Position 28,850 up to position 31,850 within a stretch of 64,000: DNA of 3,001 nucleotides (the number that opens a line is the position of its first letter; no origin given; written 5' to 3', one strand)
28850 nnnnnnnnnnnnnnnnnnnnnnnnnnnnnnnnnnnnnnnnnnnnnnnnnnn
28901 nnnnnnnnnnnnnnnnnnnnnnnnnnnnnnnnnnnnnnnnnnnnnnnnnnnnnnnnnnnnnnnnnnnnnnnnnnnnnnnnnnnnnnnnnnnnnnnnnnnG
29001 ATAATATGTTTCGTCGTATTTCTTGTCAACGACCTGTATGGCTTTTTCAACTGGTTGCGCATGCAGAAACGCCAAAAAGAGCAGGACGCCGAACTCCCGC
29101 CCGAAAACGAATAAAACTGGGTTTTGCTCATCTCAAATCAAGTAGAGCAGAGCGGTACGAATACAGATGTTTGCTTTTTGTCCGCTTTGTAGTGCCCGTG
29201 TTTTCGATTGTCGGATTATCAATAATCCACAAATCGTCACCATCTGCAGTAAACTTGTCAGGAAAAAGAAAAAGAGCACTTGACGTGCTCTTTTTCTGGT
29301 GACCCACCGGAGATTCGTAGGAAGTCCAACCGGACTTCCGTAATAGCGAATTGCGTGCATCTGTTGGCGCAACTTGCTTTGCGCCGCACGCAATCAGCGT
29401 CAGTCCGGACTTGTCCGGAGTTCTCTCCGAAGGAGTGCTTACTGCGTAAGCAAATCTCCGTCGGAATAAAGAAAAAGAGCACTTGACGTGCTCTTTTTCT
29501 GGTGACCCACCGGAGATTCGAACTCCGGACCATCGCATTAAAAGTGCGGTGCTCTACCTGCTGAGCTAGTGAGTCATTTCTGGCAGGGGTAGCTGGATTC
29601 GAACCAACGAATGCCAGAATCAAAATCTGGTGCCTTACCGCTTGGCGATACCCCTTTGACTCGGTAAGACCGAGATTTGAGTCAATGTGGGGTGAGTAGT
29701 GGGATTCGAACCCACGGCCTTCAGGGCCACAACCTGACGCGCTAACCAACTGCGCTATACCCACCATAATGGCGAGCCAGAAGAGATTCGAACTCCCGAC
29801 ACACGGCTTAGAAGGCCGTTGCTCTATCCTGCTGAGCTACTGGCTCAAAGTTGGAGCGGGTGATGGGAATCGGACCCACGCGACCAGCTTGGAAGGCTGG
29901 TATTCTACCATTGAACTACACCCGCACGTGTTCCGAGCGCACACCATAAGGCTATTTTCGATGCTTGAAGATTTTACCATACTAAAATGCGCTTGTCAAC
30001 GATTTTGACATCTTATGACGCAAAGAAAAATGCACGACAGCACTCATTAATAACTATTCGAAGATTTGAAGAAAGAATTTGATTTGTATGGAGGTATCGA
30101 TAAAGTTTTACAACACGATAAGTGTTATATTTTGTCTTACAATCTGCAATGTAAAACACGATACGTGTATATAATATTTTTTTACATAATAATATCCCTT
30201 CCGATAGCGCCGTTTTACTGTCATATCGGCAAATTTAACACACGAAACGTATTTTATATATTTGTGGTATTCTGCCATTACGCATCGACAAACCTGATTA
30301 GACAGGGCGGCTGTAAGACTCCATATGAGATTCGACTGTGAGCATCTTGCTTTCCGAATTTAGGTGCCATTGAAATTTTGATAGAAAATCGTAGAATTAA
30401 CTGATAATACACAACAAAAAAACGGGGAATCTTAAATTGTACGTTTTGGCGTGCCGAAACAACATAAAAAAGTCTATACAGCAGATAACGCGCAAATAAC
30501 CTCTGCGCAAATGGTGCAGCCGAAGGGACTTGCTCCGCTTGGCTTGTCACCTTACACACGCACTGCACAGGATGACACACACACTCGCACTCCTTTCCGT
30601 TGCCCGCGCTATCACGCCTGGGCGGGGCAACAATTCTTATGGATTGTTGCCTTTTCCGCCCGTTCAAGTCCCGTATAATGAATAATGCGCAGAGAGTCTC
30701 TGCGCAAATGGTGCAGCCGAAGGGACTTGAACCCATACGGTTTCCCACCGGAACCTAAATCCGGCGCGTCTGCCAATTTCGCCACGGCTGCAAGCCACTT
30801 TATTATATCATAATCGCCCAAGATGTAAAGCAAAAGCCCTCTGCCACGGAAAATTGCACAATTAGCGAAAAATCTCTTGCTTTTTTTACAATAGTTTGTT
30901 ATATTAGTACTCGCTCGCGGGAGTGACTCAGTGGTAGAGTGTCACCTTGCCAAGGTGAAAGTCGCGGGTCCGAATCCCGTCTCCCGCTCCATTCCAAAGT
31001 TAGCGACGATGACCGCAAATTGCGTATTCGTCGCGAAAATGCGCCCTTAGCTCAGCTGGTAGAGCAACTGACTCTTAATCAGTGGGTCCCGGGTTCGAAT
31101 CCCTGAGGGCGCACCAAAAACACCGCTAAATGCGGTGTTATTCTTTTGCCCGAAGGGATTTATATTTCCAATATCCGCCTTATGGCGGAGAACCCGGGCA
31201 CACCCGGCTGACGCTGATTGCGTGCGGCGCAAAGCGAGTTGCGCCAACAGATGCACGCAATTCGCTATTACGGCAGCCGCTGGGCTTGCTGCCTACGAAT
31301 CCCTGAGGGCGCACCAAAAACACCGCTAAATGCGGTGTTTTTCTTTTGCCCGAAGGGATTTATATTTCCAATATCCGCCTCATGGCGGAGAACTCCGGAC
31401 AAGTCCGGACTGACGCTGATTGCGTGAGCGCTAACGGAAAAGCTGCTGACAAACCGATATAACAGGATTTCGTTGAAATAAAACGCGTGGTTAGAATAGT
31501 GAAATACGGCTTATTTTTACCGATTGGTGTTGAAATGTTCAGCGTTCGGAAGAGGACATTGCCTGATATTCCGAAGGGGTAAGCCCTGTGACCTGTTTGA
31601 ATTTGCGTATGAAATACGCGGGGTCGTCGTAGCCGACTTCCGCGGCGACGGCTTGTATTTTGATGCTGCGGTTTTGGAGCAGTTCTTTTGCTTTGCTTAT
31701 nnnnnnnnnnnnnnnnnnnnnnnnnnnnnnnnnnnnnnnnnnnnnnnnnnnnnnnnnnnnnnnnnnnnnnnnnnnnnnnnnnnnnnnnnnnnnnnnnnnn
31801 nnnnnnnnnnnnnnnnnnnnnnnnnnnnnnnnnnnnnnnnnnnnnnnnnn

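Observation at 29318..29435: Conserved 66-nt core with compensatory flanking hairpins, shared by the Lys(UUU) and Lys(CUU) inserts (candidate new structured RNA, 'E-motif')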

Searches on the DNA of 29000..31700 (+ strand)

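Call 6: search_rna_families(source=window, start=29000, end=31700, threshold=evalue, max_evalue=10)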
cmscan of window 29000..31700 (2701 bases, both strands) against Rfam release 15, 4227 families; matches with E-value up to 10: 26.
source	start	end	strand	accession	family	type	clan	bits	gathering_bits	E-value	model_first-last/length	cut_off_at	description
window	29691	29764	-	RF00005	tRNA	Gene; tRNA;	CL00001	70.5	29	9.8e-15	1-71/71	no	tRNA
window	29855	29925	-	RF00005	tRNA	Gene; tRNA;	CL00001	68.1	29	4.4e-14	1-71/71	no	tRNA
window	30917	30988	+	RF00005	tRNA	Gene; tRNA;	CL00001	67.7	29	5.6e-14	1-71/71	no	tRNA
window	31041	31113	+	RF00005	tRNA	Gene; tRNA;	CL00001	67.5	29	6.5e-14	1-71/71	no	tRNA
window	29773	29846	-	RF00005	tRNA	Gene; tRNA;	CL00001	65.8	29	1.9e-13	1-71/71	no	tRNA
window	29503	29575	-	RF00005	tRNA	Gene; tRNA;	CL00001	65.6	29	2.2e-13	1-71/71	no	tRNA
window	29584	29655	-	RF00005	tRNA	Gene; tRNA;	CL00001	62.7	29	1.3e-12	1-71/71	no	tRNA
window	30712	30791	-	RF00005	tRNA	Gene; tRNA;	CL00001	53.2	29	5.4e-10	1-71/71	no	tRNA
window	31041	31114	-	RF04354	Plastid-ycf2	Cis-reg;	-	32.1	65.7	0.00041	1-75/75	no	Plastid-ycf2 5UTR RNA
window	29583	29655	+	RF04354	Plastid-ycf2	Cis-reg;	-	26.5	65.7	0.014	1-75/75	no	Plastid-ycf2 5UTR RNA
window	29502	29575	+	RF04354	Plastid-ycf2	Cis-reg;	-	26.3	65.7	0.015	1-75/75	no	Plastid-ycf2 5UTR RNA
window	31048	31147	+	RF02435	SpF41_sRNA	Gene; sRNA;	-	23.8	52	1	1-105/105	no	Streptococcus sRNA SpF41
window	30711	30791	+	RF04354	Plastid-ycf2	Cis-reg;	-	22.4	65.7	0.19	1-75/75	no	Plastid-ycf2 5UTR RNA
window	29267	29297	-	RF03623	mir-1252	Gene; miRNA;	-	21.3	70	2.6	1-65/65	no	mir-1252 microRNA precursor family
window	31273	31342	+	RF01394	isrK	Gene; sRNA;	-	20.6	50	0.16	1-77/77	no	isrK Hfq binding RNA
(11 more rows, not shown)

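Call 59: search_dna_similar(query=window:31170-31295:+, collection=phages, mode=distant, max_evalue=1, max_rows=10)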
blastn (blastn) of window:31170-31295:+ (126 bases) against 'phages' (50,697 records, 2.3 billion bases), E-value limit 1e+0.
Records with a match: 1; places in all: 1; records where one place covers at least 80% of the query: 0.
Best place of each record, by identity: >=99% 1.
By first word of the organism name: Mycobacterium 1.
By host as written in the record: Mycobacterium abscessus GD51 1.
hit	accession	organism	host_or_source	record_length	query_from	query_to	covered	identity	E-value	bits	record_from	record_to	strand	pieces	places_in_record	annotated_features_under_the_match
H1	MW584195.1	Mycobacterium phage prophiGD51-2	Mycobacterium abscessus GD51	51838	16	39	19%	100.0%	8e-3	45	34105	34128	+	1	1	36: minor tail protein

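Call 60: search_dna_similar(query=window:31170-31295:+, collection=plasmids, mode=distant, max_evalue=1, max_rows=10)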
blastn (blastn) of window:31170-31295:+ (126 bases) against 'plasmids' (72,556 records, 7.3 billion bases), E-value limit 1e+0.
Records with a match: 1; places in all: 1; records where one place covers at least 80% of the query: 0.
Best place of each record, by identity: 60-80% 1.
By first word of the organism name: Rhodobacter 1.
By predicted mobility (MOB-suite, as given by PLSDB): non-mobilizable 1.
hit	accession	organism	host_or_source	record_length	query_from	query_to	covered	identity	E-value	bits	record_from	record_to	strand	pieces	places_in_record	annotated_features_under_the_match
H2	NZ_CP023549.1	Rhodobacter sp. CZR27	cell culture,paddy soil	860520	65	119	44%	78.2%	9e-2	43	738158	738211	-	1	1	tssH: type VI secretion system ATPase TssH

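Call 74: build_rna_model(alignment_id=A2, structure=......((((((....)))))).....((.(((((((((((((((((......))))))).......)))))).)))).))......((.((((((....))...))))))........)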
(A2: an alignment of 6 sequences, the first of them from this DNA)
Model R1 built from alignment A2 (6 sequences, 119 columns); structure: as given.
model positions 113; base pairs 32; branch points 2; effective number of sequences 1; information 0.59 bits per position. Calibrated on 0.2 Mb of random sequence (short: E-values are rough).
structure used (alignment columns):
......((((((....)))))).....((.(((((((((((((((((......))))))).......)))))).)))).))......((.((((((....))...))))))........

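Call 75: search_with_rna_model(model_id=R1, sources=[window, L089, L098, L101, L106, L107, L126, L127, L128, L129, L130, L131, L132, L133, L134, L135, L136, L137, L138, L048, L115], max_evalue=1, make_alignment=true)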
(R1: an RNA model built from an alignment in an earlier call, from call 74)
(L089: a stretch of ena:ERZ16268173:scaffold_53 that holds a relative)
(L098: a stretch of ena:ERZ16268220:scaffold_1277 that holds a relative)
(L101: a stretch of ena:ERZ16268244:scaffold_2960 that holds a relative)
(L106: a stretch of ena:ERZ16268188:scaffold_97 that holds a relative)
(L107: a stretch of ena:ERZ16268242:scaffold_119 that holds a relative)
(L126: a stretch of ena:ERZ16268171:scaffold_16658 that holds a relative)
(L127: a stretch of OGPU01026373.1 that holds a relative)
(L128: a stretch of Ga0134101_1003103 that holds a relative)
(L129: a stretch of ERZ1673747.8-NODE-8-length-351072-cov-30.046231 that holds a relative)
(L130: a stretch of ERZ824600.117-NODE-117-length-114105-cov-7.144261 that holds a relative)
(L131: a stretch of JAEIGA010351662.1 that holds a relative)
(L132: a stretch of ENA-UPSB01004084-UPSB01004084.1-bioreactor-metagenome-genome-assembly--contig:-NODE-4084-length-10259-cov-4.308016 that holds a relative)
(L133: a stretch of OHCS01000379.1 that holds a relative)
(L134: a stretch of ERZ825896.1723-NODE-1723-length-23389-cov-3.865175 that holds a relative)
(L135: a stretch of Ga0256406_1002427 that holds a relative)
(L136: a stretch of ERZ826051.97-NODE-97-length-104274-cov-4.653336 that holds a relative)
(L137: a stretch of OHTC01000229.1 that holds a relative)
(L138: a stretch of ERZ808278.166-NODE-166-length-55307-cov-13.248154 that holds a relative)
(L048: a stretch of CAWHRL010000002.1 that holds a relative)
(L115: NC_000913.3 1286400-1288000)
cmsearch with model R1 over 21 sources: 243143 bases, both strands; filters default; matches with E-value up to 1: 12.
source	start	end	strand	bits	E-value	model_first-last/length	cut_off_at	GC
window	29312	29425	-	130.6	6.4e-32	1-113/113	no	0.55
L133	13669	13781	-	127.6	4e-31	1-113/113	no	0.54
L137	3853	3965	+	127.6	4e-31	1-113/113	no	0.54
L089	10922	11035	-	127.3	4.8e-31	1-113/113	no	0.56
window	31188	31301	+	120.7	2.6e-29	1-113/113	no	0.62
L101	11113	11226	-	120.7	2.6e-29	1-113/113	no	0.62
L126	1239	1363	+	80.3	1.2e-18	1-113/113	no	0.5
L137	2654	2762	+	61.9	8.5e-14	1-113/113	no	0.5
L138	1502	1592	-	49.2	2e-10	1-113/113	no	0.53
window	31388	31486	+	28.7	4.9e-05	1-113/113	no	0.48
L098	10929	11026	-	21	0.0054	1-113/113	no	0.49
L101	10929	11026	-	21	0.0054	1-113/113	no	0.49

Alignment A3: 12 matches aligned to the model, 156 columns, each read 5' to 3' on its own strand. Consensus structure (alignment columns), stored with it:
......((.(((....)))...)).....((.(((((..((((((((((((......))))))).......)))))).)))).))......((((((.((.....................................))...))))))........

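Call 84: search_with_rna_model(model_id=R1, sources=[L139, L140, L141, L142, L143, L144, L145, L114], max_evalue=1)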
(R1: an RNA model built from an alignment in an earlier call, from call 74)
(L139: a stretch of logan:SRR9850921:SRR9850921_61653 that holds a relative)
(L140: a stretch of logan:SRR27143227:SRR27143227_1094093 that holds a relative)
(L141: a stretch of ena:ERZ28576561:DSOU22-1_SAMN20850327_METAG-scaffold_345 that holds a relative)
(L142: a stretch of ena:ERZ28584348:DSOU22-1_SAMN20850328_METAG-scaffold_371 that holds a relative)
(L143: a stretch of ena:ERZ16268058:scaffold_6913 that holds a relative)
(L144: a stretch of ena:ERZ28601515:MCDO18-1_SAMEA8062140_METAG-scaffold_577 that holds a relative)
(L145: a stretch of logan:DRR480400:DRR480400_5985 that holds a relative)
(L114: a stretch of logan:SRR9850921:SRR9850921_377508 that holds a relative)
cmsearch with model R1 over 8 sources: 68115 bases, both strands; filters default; matches with E-value up to 1: 0.
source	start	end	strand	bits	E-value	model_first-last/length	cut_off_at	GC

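Call 91: search_with_rna_model(model_id=R1, sources=[L146, L147, L148, L149], max_evalue=1, show_alignments=3)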
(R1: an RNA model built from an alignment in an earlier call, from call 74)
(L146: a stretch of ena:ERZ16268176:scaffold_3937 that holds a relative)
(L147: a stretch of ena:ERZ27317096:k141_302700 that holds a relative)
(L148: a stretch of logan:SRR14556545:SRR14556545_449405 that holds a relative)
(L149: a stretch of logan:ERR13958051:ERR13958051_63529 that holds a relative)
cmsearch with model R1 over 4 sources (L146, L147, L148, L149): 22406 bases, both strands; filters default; matches with E-value up to 1: 0.
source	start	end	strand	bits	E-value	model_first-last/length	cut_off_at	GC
